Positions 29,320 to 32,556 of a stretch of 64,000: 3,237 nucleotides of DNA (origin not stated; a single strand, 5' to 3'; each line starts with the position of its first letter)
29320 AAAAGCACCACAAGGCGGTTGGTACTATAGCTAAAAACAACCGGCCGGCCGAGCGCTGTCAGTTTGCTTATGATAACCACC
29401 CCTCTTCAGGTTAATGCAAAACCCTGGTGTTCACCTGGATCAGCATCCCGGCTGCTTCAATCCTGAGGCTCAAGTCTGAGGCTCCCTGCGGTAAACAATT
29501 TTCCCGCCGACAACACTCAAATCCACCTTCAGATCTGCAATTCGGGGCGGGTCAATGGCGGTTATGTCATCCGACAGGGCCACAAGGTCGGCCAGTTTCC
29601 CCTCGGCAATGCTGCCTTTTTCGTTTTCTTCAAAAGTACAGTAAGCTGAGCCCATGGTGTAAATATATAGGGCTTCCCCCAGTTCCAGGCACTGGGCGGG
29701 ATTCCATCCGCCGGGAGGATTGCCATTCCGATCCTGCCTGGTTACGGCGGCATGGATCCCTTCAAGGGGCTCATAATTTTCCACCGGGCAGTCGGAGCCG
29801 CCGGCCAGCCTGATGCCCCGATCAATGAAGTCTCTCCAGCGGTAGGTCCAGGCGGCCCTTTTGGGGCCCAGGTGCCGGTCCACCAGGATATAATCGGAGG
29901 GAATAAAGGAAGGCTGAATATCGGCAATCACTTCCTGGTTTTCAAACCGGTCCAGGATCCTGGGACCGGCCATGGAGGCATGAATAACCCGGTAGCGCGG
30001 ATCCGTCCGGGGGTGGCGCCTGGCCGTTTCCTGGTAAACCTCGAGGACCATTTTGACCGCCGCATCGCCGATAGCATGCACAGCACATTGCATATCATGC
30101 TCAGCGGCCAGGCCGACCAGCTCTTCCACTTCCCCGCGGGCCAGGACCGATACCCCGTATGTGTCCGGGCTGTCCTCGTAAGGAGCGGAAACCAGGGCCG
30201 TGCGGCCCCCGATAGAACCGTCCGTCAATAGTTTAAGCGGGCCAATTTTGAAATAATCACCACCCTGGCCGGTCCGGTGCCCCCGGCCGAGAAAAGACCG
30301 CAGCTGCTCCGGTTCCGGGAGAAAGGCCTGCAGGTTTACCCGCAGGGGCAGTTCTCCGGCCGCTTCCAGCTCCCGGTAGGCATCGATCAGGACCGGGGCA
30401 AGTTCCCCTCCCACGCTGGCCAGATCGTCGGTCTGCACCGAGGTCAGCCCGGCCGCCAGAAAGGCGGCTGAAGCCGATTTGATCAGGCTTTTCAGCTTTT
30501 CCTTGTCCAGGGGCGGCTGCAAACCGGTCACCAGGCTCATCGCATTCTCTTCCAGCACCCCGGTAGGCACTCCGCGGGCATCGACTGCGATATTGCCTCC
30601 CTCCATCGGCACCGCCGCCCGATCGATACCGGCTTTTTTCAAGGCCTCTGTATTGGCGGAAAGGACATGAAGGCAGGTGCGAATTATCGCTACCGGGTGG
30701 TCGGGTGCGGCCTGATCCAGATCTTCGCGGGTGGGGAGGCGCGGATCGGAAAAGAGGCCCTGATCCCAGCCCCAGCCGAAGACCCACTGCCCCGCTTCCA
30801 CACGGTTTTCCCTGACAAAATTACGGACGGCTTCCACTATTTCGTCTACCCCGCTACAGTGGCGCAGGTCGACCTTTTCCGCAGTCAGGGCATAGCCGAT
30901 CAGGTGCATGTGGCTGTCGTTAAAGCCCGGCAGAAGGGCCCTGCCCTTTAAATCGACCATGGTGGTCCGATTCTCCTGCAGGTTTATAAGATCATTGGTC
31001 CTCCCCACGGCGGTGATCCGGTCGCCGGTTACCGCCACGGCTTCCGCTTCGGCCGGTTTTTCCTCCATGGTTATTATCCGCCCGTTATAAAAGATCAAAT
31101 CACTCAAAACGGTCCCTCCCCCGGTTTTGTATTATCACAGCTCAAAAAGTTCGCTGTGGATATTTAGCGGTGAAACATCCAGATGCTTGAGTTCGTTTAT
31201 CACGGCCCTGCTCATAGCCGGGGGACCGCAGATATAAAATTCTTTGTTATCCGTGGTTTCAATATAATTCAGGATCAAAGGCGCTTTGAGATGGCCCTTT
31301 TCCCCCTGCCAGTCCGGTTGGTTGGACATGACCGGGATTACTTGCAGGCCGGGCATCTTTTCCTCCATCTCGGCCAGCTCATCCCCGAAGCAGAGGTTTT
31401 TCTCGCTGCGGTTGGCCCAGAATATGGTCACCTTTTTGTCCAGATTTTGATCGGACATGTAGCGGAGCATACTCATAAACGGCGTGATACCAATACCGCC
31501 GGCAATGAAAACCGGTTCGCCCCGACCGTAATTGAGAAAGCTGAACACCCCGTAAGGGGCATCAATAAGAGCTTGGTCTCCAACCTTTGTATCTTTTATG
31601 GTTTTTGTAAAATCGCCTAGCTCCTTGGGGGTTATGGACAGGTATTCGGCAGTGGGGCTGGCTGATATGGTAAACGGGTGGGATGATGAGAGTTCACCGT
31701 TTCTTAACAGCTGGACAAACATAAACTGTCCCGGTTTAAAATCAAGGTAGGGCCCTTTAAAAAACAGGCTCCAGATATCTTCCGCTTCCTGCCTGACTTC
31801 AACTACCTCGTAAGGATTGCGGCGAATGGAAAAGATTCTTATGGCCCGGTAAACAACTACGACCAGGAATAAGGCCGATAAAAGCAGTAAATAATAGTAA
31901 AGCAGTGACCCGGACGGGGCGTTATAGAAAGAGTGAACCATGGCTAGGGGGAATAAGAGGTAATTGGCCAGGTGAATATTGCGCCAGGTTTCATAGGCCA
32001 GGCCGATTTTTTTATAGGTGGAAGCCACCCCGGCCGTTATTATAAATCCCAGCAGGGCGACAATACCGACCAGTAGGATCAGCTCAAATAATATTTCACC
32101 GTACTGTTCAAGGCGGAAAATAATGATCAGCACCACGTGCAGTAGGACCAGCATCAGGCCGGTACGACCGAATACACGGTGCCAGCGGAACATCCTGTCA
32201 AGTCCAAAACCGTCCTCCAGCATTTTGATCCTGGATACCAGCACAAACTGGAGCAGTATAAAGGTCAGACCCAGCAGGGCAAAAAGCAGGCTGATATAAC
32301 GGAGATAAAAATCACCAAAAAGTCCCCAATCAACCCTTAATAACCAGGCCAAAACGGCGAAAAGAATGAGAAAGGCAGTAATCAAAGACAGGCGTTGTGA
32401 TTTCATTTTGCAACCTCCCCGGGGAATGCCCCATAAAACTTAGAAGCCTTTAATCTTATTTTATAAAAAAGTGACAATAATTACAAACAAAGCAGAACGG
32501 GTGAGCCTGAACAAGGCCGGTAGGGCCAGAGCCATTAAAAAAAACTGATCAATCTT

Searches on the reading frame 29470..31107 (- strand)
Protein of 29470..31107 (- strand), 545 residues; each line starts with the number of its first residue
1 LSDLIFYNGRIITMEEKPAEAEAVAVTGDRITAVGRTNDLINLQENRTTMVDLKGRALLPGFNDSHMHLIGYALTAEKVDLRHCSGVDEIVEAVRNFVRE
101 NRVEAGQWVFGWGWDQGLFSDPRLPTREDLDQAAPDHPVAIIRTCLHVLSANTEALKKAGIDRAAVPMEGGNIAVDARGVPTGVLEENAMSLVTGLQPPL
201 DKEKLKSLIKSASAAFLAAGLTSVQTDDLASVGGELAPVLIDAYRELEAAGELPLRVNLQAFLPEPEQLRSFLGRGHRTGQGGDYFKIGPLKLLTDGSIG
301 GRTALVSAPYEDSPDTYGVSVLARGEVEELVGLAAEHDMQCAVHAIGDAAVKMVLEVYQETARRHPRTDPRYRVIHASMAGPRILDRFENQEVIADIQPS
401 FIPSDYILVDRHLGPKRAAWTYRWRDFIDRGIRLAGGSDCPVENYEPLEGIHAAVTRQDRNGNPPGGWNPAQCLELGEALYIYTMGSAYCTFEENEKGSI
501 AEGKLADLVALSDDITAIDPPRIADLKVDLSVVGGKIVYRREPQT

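Call 23: search_protein_families(library=ncbifam, max_evalue=0.00001, proteins=[window:29470-31107:-])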
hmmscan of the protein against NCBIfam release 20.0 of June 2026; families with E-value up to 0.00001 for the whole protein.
window:29470-31107:- (545 aa): 12 families
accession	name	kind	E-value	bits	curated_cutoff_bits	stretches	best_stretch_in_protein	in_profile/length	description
NF006056.0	PRK08204.1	subfamily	7.4e-10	38.2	391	1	2-86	3-84/449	hypothetical protein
NF051886.1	XaaProDiPepCaul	equivalog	9.6e-10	38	500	1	19-83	16-78/398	Xaa-Pro dipeptidase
TIGR01224.1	hutI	equivalog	1.5e-09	37.1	298.15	1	20-70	2-50/377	imidazolonepropionase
NF005557.0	PRK07228.1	equivalog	6.3e-08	31.7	522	0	4-70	3-66/445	5'-deoxyadenosine deaminase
NF006055.0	PRK08203.1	equivalog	1.5e-07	30.4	532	0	7-70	10-72/455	8-oxoguanine deaminase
NF011990.0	PRK15446.2-6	subfamily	2.6e-07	29.7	233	0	7-69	6-66/390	alpha-D-ribose 1-methylphosphonate 5-triphosphate diphosphatase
TIGR03314.1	Se_ssnA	subfamily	3.4e-07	29.5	455.5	1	4-70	1-68/441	putative selenium metabolism protein SsnA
NF006679.0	PRK09228.1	subfamily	4.4e-07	29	351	0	20-69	30-79/433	guanine deaminase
NF005540.0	PRK07203.1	equivalog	1e-06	27.7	444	1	4-69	2-68/444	putative aminohydrolase SsnA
TIGR01178.1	ade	equivalog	3.1e-06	25.9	472.5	0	3-74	1-64/552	adenine deaminase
NF006560.0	PRK09061.1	subfamily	5.7e-06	24.9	340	0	2-68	26-86/517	amidohydrolase family protein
TIGR03178.1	allantoinase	equivalog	6.9e-06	25.1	357.85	0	3-69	1-60/441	allantoinase AllB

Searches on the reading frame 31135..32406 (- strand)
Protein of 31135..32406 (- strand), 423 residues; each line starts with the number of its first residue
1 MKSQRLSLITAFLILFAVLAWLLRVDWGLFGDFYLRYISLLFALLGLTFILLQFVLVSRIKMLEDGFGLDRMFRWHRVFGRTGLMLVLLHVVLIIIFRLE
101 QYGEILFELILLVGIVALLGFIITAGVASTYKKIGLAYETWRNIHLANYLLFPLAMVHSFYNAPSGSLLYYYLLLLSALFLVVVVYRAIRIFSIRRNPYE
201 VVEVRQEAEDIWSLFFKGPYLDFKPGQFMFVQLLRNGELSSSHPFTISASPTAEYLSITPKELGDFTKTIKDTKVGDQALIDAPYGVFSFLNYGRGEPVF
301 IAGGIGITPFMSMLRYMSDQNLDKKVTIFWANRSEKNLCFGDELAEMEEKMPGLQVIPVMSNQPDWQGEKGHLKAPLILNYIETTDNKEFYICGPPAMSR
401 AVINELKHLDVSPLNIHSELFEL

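Call 23: search_protein_families(library=ncbifam, max_evalue=0.00001, proteins=[window:31135-32406:-])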
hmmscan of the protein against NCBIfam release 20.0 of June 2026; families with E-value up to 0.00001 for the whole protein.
window:31135-32406:- (423 aa): 22 families
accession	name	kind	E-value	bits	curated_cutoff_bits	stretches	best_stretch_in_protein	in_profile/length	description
NF045803.1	MethMoxFADbindMmoC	equivalog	1.4e-27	96.4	500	1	220-421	137-340/343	aromatic/alkene monooxygenase hydroxylase FAD-binding subunit MmoC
NF009805.0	PRK13289.1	equivalog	3.1e-27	95.5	432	1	198-421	156-392/399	NO-inducible flavohemoprotein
NF040810.1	BenC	equivalog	1.4e-24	86.9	430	1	200-421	108-330/333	benzoate 1,2-dioxygenase electron transfer component BenC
NF007964.0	PRK10684.1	equivalog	1.9e-24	86.3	383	1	199-421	12-237/333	NADH oxidoreductase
NF058606.1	GlBtMonoRdsGbcB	equivalog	2.1e-24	86.1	500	1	196-421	13-247/362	glycine betaine monooxygenase reductase subunit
NF008822.0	PRK11872.1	equivalog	5.3e-23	81.6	402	1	220-421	134-335/341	anthranilate 1,2-dioxygenase electron transfer component AntC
NF006220.0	PRK08345.1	subfamily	3.2e-21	75.8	395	1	221-417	41-247/294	cytochrome-c3 hydrogenase subunit gamma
NF005963.0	PRK08051.1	equivalog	3.3e-21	75.7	230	1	203-421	10-230/233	NAD(P)H-flavin reductase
NF000796.0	PRK00054.1-1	equivalog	1.7e-19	70.1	224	1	199-410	6-193/254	dihydroorotate dehydrogenase electron transfer subunit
TIGR02160.1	PA_CoA_Oxy5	hypoth_equivalog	6e-19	68.1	420.8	1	199-422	4-242/352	1,2-phenylacetyl-CoA epoxidase subunit PaaE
NF040830.1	sulfhyd_ShyC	equivalog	2.6e-18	66.2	600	1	221-346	37-159/288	NAD(P)-dependent hydrogenase/sulfhydrogenase 2 subunit gamma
NF040835.1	sulfhyd_HydG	equivalog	2.4e-17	63.2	650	1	219-418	42-245/292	NADPH-dependent hydrogenase/sulfhydrogenase 1 subunit gamma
TIGR01941.1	nqrF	equivalog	2.7e-17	62.8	295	1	263-416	239-398/405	NADH:ubiquinone reductase (Na(+)-transporting) subunit F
NF052252.1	flav_redu_LuxG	exception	9.4e-17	60.9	340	1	203-406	7-213/232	flavin mononucleotide reductase LuxG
TIGR02911.1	sulfite_red_B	equivalog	5.2e-15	55.2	288.6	1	221-416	29-219/261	anaerobic sulfite reductase subunit AsrB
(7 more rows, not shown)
